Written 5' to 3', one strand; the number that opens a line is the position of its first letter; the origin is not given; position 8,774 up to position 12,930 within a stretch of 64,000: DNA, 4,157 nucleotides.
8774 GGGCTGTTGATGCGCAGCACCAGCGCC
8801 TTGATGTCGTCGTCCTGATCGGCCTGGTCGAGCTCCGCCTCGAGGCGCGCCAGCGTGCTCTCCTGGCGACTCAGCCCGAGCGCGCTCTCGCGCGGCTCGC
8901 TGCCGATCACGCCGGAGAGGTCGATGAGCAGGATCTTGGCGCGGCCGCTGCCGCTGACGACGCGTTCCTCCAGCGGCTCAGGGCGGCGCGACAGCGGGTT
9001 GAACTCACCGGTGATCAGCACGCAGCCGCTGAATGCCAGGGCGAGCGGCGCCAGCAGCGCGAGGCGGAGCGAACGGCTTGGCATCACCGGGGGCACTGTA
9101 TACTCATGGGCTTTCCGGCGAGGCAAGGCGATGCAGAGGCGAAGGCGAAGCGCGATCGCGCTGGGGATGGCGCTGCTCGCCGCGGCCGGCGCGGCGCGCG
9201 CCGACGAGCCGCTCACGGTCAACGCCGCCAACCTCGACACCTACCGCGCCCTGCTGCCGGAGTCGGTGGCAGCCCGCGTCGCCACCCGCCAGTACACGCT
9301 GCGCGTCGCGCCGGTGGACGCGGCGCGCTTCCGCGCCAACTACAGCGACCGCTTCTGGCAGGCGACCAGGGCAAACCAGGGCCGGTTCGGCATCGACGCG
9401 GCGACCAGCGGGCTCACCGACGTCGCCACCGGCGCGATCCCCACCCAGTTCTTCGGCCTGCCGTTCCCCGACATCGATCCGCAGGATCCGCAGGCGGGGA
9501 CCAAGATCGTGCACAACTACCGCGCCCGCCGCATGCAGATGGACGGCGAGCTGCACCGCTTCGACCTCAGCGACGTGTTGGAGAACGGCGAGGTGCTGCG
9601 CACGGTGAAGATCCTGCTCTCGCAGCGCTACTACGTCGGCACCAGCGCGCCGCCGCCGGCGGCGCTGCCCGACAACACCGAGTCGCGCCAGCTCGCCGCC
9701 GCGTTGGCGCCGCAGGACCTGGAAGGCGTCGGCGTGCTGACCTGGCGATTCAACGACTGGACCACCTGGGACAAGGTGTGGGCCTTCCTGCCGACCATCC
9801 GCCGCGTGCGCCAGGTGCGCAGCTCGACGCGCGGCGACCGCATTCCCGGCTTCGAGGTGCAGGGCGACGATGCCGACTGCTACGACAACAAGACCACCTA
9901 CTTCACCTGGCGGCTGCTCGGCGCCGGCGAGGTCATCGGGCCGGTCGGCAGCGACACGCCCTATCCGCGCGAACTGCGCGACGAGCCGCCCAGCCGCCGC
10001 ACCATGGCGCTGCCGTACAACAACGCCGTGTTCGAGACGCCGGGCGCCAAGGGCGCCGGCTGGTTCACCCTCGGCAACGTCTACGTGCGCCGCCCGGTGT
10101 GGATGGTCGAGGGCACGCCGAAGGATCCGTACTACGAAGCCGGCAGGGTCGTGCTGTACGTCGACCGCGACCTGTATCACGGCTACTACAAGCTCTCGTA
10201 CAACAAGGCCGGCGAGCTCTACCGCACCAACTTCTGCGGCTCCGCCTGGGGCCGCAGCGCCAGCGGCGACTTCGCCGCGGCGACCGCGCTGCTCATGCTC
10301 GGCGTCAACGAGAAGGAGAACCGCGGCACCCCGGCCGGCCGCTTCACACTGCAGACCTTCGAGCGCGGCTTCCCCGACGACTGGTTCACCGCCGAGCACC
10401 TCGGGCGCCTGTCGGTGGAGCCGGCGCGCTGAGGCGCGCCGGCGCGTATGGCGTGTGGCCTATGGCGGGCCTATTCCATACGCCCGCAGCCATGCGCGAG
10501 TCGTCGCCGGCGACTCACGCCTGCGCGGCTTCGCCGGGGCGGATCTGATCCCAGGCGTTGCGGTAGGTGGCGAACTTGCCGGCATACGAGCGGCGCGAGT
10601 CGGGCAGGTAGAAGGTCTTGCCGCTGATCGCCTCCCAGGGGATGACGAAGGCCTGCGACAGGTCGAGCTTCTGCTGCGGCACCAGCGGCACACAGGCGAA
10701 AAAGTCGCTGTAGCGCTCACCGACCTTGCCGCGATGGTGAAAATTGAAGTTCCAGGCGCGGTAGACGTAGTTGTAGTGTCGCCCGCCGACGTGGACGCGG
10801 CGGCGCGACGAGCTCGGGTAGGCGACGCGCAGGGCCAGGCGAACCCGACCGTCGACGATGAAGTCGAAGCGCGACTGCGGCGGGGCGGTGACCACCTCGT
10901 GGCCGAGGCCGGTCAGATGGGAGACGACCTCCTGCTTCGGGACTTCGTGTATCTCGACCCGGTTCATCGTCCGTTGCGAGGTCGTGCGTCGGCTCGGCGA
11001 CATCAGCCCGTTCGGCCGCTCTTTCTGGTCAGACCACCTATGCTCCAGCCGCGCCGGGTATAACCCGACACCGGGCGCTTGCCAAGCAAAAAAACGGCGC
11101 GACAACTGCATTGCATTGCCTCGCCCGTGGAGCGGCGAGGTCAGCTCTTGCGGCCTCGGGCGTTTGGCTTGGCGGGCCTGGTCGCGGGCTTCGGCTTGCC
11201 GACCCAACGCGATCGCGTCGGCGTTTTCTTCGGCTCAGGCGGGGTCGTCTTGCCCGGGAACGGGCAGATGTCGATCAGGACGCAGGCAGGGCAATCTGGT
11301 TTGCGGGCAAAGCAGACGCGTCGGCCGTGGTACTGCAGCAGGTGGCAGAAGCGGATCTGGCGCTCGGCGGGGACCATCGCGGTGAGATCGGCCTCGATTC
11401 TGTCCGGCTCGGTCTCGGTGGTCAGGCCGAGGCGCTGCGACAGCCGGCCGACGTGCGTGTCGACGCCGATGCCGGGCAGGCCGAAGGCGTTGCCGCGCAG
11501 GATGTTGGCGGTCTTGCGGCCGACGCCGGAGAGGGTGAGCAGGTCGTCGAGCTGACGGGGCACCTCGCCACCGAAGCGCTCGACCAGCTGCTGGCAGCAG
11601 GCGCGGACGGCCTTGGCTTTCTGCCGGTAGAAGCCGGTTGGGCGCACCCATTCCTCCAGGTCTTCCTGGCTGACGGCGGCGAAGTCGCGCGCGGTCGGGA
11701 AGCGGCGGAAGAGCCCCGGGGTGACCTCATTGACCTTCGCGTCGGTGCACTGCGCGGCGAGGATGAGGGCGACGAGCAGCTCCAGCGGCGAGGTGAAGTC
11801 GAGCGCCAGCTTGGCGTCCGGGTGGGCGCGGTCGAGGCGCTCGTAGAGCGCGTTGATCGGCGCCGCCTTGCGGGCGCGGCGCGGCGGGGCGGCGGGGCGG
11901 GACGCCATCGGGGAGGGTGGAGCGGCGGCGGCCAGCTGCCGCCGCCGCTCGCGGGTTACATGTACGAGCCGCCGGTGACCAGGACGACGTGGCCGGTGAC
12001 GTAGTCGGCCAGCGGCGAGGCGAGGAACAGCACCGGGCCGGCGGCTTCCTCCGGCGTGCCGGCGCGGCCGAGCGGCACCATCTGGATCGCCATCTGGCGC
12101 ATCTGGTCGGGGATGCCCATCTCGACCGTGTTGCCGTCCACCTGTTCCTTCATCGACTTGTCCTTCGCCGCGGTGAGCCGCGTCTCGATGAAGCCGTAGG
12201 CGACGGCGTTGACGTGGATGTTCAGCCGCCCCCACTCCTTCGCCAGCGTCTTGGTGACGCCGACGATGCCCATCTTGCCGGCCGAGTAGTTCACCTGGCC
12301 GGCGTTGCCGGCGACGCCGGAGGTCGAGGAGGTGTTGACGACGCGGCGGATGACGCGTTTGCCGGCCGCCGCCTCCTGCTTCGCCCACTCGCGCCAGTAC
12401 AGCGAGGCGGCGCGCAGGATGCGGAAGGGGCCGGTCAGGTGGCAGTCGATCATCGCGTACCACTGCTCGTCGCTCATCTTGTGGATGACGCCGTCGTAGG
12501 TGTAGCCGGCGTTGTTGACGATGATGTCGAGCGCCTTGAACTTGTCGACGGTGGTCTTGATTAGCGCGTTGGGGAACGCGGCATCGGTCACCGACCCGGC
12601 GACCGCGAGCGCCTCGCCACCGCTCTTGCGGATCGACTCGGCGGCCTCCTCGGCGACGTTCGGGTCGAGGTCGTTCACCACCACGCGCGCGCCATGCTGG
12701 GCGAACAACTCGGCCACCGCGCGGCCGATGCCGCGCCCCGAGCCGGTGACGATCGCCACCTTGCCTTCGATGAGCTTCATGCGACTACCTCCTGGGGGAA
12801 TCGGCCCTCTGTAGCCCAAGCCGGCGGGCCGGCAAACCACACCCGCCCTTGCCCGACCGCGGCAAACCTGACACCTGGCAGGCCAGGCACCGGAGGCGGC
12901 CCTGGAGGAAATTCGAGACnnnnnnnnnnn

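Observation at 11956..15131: DPPR-synthase-like UbiA prenyltransferase with cupin, NDP-sugar-type epimerase and divergent SDR: candidate polyprenyl-phospho-pentose (DPA-like) pathway outside Actinobacteria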

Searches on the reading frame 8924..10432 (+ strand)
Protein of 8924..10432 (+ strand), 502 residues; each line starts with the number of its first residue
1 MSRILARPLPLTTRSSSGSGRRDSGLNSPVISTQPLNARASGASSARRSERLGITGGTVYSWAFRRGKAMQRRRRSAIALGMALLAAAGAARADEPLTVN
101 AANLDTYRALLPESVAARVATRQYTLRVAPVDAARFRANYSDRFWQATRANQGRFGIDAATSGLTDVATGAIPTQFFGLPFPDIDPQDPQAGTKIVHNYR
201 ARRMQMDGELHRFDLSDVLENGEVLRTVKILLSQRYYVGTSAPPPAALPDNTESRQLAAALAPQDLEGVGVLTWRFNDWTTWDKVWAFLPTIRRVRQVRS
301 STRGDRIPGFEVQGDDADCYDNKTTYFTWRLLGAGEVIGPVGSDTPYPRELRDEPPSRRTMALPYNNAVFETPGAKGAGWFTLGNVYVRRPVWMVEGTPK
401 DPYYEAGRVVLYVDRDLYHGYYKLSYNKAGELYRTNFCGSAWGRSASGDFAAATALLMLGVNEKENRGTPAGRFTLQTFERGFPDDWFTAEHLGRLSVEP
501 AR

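Call 65: search_protein_families(library=pfam, proteins=[window:8924-10432:+], max_evalue=0.01)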
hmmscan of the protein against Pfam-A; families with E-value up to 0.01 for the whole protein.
window:8924-10432:+ (502 aa): 2 families
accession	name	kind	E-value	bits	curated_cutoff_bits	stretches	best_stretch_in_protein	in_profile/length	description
PF07044.18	DUF1329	-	1.5e-34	120.4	23.1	1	98-437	1-310/368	Protein of unknown function (DUF1329)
PF17131.11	LolA_like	-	1.7e-10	41.3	30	1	254-336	3-80/184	Outer membrane lipoprotein-sorting protein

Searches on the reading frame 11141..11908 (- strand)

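Call 4: search_protein_families(library=pfam, proteins=[window:11141-11908:-], max_evalue=0.01)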
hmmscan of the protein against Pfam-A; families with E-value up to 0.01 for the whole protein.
window:11141-11908:- (255 aa): 3 families
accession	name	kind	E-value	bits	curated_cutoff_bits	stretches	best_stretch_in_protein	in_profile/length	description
PF00730.31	HhH-GPD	-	8.1e-24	84.5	26.2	1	46-179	1-106/108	HhH-GPD superfamily base excision DNA repair protein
PF00633.29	HHH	-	4.1e-06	26.8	24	1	111-135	1-25/30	Helix-hairpin-helix motif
PF10576.14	EndIII_4Fe-2S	-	0.003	18.3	20.5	1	199-215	1-17/17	Iron-sulfur binding domain of endonuclease III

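Call 5: search_protein_families(library=ncbifam, proteins=[window:11141-11908:-], max_evalue=0.01)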
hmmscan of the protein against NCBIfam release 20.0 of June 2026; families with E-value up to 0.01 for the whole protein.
window:11141-11908:- (255 aa): 7 families
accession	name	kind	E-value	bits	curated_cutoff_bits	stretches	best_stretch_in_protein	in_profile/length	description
TIGR01083.1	nth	equivalog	3.8e-69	232.2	211.7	1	19-206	5-192/192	endonuclease III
NF007978.0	PRK10702.1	equivalog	1.9e-44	151.8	405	1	22-220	10-208/211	endonuclease III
TIGR01084.1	mutY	equivalog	6e-19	68.6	286.5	1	41-221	28-212/277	A/G-specific adenine glycosylase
NF053634.1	MonDNAglycDR2438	equivalog_domain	3.8e-13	49.5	400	1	40-215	19-204/219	monofunctional DNA glycosylase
NF008132.0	PRK10880.1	equivalog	3.6e-11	42.7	427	1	65-215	55-209/351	A/G-specific adenine glycosylase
NF010488.0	PRK13910.1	equivalog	8.4e-08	31.9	471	1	62-215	15-167/290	adenine-specific DNA glycosylase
NF010494.0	PRK13913.1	equivalog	1.2e-05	25.3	192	1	75-163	73-165/220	3-methyladenine DNA glycosylase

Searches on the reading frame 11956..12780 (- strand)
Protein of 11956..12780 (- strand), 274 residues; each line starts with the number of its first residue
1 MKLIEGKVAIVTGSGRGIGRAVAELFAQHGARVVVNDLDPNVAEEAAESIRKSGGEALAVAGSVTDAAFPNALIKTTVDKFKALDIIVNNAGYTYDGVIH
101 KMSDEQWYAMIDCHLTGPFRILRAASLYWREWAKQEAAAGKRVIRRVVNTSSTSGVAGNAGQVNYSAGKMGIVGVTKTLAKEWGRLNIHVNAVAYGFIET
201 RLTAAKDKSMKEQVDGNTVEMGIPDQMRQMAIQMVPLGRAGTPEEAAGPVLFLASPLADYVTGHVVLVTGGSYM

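Call 4: search_protein_families(library=pfam, proteins=[window:11956-12780:-], max_evalue=0.01)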
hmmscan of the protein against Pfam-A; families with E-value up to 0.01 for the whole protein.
window:11956-12780:- (274 aa): 8 families
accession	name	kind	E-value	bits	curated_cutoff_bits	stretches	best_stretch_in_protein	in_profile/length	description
PF13561.12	adh_short_C2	-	8.8e-49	166.6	27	1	16-271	6-234/236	Enoyl-(Acyl carrier protein) reductase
PF00106.31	adh_short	-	7.1e-46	156.6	26.6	1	7-208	1-192/195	short chain dehydrogenase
PF08659.16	KR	-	1e-14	55.3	22.6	1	9-197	3-177/180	KR domain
PF02737.24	3HCDH_N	-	2.7e-05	24.6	22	1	11-88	4-83/180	3-hydroxyacyl-CoA dehydrogenase, NAD binding domain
PF00670.27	AdoHcyase_NAD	-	0.00026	21.6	27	1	3-47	20-63/162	S-adenosyl-L-homocysteine hydrolase, NAD binding domain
PF01370.27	Epimerase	-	0.00045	20.2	20.9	1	10-162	2-124/240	NAD dependent epimerase/dehydratase family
PF03435.24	Sacchrp_dh_NADP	-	0.0022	18.8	25.1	1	12-124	4-109/129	Saccharopine dehydrogenase NADP binding domain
PF13649.12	Methyltransf_25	-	0.0032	18.6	27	1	15-73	5-64/97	Methyltransferase domain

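Call 5: search_protein_families(library=ncbifam, proteins=[window:11956-12780:-], max_evalue=0.01)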
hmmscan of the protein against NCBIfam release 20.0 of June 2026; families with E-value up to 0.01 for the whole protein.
window:11956-12780:- (274 aa): 230 families (the best 25 are shown)
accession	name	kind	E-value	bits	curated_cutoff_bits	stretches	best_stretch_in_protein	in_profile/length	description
NF004198.0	PRK05653.1-3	equivalog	2.7e-70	236.6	296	2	2-213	3-204/248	3-oxoacyl-ACP reductase FabG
TIGR01830.1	3oxo_ACP_reduc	equivalog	9.9e-64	215.3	297.75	2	9-216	1-199/239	3-oxoacyl-[acyl-carrier-protein] reductase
NF004197.0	PRK05653.1-1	equivalog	1.2e-61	208.5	332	1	3-274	4-248/249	3-oxoacyl-ACP reductase FabG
NF005861.0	PRK07791.1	subfamily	2.2e-56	191.4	373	1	1-271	1-255/300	SDR family oxidoreductase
NF005862.0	PRK07792.1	equivalog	1.3e-55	188.8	414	1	4-272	11-255/307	3-oxoacyl-ACP reductase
NF005559.1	PRK07231.1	subfamily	1.8e-55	188.2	215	1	4-272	2-247/249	glucose 1-dehydrogenase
NF009466.0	PRK12826.1-2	subfamily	1.1e-54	185.5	222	1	7-274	4-246/248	3-oxoacyl-ACP reductase FabG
NF006110.0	PRK08261.1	equivalog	4.2e-51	174.3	410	1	4-272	212-450/454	3-oxoacyl-ACP reductase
NF009093.0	PRK12429.1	subfamily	1.2e-50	172.2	258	1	4-273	3-257/259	3-hydroxybutyrate dehydrogenase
NF004200.0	PRK05653.1-5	equivalog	4.8e-50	170.4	273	2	8-211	4-201/242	3-oxoacyl-ACP reductase FabG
NF004791.0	PRK06138.1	equivalog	5.3e-49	166.8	312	1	4-272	3-249/252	SDR family oxidoreductase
NF004199.0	PRK05653.1-4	equivalog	7.1e-49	166.6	301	2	5-215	4-205/247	3-oxoacyl-ACP reductase FabG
NF053542.1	FlxB_rubin_SDR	equivalog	6.6e-48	163.5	340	1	7-271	1-238/239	flexirubin biosynthesis SDR family reductase FlxB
TIGR01829.1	AcAcCoA_reduct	subfamily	1.1e-47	162.7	302.1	1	7-274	1-242/242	acetoacetyl-CoA reductase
NF052558.1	MBtsdlDhBudC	equivalog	1.4e-47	162.4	270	1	5-271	2-240/250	meso-2,3-butanediol dehydrogenase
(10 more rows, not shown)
